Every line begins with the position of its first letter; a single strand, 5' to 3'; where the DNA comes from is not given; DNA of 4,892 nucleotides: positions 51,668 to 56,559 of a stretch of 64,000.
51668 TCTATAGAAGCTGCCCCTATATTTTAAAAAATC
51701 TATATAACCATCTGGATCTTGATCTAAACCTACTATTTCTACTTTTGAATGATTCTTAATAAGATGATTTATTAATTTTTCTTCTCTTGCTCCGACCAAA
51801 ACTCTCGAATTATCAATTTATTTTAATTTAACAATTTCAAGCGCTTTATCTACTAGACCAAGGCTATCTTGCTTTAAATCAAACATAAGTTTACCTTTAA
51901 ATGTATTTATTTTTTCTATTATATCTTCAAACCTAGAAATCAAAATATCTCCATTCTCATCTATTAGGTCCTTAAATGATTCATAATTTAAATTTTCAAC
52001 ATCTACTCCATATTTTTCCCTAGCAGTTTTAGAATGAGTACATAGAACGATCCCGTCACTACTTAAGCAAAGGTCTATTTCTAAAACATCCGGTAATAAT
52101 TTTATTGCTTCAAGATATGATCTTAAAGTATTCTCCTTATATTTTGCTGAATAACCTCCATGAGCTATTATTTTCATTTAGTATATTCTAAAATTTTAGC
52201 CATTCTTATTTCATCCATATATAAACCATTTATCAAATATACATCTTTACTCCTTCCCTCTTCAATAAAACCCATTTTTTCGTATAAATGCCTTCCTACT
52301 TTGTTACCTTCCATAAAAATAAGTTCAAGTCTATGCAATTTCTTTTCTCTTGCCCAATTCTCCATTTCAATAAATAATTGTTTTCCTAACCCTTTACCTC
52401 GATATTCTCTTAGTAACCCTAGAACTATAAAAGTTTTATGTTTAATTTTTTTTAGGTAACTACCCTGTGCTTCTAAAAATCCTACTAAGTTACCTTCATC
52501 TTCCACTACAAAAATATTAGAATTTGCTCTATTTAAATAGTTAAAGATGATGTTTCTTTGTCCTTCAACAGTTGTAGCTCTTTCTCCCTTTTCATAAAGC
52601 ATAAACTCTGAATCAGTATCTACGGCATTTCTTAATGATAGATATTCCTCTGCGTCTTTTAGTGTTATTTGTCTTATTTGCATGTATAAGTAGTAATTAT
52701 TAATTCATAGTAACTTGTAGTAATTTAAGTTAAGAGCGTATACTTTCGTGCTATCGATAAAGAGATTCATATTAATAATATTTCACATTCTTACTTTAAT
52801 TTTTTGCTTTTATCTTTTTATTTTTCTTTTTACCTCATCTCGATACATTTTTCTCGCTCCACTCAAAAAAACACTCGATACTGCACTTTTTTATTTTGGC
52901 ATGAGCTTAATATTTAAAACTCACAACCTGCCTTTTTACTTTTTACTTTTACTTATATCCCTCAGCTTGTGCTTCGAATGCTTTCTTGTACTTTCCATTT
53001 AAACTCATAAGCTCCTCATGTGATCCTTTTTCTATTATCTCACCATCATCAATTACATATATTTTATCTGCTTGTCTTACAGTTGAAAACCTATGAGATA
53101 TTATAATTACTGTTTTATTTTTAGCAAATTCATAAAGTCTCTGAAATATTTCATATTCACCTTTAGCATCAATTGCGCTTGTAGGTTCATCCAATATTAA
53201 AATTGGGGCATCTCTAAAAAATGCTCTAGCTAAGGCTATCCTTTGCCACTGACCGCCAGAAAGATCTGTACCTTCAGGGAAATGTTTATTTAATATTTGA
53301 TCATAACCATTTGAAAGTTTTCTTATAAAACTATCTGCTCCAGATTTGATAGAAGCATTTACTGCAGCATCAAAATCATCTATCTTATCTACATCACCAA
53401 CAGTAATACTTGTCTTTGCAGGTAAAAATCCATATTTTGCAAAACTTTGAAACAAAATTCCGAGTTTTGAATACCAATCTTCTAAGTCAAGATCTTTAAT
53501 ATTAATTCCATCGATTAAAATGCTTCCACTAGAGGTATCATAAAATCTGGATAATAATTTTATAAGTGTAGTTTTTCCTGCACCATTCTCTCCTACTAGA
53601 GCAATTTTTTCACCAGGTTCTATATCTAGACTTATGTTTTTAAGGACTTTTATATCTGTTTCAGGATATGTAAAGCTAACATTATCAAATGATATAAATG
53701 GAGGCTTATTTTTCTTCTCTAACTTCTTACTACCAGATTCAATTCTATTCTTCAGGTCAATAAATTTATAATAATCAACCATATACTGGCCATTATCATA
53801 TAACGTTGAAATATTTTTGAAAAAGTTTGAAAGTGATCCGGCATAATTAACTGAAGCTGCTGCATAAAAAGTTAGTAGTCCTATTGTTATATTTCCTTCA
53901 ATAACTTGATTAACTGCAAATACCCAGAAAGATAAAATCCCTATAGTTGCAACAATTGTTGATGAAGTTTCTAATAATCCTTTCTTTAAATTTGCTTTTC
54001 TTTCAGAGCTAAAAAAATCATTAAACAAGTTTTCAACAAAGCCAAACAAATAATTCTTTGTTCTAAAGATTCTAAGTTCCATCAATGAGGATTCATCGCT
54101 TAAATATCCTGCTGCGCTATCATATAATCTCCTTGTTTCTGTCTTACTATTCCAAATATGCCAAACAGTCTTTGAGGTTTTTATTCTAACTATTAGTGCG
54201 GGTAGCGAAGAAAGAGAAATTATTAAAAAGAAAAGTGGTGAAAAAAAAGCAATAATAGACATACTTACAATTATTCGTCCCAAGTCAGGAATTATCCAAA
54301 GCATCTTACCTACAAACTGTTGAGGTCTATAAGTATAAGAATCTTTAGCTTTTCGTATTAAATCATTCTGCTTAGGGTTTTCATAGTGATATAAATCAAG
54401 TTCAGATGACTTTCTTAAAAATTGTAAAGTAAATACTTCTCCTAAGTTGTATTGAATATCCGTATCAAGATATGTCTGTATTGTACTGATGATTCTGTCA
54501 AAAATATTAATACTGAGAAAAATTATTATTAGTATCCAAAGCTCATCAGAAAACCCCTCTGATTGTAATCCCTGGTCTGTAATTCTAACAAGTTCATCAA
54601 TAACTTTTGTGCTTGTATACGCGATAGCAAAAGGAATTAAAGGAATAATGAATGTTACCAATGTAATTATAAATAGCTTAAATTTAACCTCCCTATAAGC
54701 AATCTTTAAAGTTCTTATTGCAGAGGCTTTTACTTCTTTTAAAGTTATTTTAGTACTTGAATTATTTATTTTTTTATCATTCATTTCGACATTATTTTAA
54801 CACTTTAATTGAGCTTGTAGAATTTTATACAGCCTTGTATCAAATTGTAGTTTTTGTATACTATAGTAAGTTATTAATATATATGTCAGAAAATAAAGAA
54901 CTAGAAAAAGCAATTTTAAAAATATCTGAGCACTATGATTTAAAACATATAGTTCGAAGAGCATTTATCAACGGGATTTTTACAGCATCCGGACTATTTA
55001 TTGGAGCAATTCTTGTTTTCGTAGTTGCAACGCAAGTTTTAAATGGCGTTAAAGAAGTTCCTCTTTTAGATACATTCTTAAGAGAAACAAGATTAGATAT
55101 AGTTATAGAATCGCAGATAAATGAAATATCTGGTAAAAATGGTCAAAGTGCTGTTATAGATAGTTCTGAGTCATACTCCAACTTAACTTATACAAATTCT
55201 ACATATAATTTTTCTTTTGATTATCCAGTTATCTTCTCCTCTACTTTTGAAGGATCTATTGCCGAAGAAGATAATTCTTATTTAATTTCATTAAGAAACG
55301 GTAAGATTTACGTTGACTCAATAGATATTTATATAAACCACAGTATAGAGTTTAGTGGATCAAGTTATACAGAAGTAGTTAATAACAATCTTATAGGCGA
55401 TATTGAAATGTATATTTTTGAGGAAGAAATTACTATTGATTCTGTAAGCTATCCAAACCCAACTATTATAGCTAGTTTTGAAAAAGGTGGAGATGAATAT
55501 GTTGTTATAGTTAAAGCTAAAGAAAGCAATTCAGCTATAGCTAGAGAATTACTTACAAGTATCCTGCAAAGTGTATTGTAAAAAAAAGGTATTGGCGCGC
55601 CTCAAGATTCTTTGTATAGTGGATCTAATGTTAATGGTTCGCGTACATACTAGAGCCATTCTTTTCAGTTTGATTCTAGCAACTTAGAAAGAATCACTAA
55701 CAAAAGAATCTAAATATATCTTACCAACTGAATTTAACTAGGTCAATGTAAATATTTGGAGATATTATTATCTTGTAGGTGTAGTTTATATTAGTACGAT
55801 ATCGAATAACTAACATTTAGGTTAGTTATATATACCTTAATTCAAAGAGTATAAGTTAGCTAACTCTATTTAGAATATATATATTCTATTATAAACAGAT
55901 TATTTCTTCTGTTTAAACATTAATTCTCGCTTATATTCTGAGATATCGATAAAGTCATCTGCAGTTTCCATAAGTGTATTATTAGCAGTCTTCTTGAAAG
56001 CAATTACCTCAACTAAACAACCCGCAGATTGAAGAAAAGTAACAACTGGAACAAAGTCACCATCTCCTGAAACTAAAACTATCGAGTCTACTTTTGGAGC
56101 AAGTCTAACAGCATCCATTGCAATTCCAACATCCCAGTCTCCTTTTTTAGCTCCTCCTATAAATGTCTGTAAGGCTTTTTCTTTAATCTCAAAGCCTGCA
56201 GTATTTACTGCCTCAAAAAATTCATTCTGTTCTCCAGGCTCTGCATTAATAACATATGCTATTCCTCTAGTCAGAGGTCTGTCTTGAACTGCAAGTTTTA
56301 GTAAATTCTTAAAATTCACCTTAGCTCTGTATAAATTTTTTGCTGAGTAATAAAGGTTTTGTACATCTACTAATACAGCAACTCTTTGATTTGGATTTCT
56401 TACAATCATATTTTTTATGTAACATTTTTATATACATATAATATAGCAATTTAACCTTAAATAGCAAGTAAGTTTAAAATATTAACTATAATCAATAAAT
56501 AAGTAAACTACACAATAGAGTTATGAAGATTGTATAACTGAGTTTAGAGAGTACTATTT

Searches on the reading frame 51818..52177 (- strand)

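Call 22: search_protein_families(library=pfam, proteins=[window:51818-52177:-], max_evalue=0.01)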
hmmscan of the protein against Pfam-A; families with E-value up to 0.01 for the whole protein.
window:51818-52177:- (119 aa): 1 family
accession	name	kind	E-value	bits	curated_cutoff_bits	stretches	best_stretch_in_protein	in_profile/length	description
PF03009.23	GDPD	-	6.6e-11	43.2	23.6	1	6-94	1-97/244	Glycerophosphoryl diester phosphodiesterase family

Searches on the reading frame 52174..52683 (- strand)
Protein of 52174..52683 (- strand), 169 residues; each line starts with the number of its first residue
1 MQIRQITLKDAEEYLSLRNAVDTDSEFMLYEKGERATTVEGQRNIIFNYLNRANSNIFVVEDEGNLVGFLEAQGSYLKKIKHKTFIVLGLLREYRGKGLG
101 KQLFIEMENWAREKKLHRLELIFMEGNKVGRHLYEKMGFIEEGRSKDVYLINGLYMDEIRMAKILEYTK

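Call 22: search_protein_families(library=pfam, proteins=[window:52174-52683:-], max_evalue=0.01)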
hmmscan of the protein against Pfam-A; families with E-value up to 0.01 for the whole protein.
window:52174-52683:- (169 aa): 6 families
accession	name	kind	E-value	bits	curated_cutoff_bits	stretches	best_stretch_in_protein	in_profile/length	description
PF00583.31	Acetyltransf_1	-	3.3e-16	60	20.7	1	44-139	23-116/116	Acetyltransferase (GNAT) family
PF13508.13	Acetyltransf_7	-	7.5e-13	49.1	27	1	54-140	2-83/84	Acetyltransferase (GNAT) domain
PF13420.13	Acetyltransf_4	-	1.3e-10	42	24.3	1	3-159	1-154/155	Acetyltransferase (GNAT) domain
PF13673.13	Acetyltransf_10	-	1.1e-08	35.6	23.6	1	49-145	25-113/128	Acetyltransferase (GNAT) domain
PF13302.13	Acetyltransf_3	-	2.1e-08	35.4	25.4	1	3-139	4-137/138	Acetyltransferase (GNAT) domain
PF08445.16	FR47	-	2.7e-05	24.5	22.1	1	88-142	27-80/86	FR47-like protein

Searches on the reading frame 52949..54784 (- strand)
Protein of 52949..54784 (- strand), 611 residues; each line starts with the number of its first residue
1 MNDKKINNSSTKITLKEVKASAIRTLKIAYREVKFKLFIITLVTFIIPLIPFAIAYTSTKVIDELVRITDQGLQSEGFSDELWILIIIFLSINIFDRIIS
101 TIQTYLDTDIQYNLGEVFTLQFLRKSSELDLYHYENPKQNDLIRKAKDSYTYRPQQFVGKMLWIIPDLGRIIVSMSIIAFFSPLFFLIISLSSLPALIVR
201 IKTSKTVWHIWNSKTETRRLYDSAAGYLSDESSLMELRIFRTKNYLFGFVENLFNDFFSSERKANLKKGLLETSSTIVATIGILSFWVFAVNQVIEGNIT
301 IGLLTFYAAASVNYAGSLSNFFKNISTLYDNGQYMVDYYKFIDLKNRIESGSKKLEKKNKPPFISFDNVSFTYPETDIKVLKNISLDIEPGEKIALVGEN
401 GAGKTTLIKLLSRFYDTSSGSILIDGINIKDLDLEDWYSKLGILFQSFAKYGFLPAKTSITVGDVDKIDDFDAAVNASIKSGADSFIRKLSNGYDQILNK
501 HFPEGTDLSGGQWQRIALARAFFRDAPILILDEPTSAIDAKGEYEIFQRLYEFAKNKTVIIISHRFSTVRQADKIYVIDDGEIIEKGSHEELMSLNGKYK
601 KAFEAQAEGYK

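Call 22: search_protein_families(library=pfam, proteins=[window:52949-54784:-], max_evalue=0.01)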
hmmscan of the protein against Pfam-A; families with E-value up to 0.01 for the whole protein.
window:52949-54784:- (611 aa): 5 families
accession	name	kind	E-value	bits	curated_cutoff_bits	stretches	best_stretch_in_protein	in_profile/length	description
PF00005.33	ABC_tran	-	3.7e-32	112.2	25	1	381-536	1-137/137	ABC transporter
PF02463.25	SMC_N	-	4.9e-10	39.7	40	1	418-578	107-211/220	RecF/RecN/SMC N terminal domain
PF13304.12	AAA_21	-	3.8e-08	34.2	27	1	395-417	3-25/304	AAA domain, putative AbiEii toxin, Type IV TA system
PF13175.12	AAA_15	-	5.1e-06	26.8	32.1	1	381-450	14-55/374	AAA ATPase domain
PF13401.12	AAA_22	-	0.00039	21.2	27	1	394-536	8-95/130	AAA domain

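Call 39: find_encoding_contigs(protein=window:52949-54784:-, flank=10000, max_places=4)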
Protein window:52949-54784:- (611 aa): no gene with exactly this product is on record in the collection.
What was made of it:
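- Tried and rejected: A look-up meant to compare the recQ/GDPD region in the sister MAG failed (call 39).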

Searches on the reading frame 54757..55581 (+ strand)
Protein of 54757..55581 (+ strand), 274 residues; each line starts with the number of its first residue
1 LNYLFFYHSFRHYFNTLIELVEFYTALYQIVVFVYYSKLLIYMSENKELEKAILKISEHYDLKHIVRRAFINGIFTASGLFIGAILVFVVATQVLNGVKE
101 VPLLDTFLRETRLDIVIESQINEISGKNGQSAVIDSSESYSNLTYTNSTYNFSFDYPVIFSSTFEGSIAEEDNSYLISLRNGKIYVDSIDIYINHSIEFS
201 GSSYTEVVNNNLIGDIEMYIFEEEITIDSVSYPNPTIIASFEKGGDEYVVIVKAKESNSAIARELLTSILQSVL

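Call 24: search_protein_families(library=pfam, proteins=[window:54757-55581:+], max_evalue=0.01)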
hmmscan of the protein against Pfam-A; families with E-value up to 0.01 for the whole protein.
window:54757-55581:+ (274 aa): 1 family
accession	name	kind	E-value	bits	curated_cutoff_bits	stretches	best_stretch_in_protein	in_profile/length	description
PF18910.5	DUF5665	-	0.0013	19.2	27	1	63-107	3-47/56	Domain of unknown function (DUF5665)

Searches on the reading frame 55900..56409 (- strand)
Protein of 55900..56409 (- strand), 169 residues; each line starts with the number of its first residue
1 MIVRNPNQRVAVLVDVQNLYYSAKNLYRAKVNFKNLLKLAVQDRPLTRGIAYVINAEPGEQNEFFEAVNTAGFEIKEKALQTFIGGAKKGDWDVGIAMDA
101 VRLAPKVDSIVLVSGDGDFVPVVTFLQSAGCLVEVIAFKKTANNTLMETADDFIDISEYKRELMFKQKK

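Call 24: search_protein_families(library=pfam, proteins=[window:55900-56409:-], max_evalue=0.01)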
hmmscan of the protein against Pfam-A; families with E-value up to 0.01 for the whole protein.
window:55900-56409:- (169 aa): 1 family
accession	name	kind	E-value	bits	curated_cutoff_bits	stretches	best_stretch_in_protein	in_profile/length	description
PF01936.24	NYN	-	1.8e-34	119.8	24.2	1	9-156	1-144/145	NYN domain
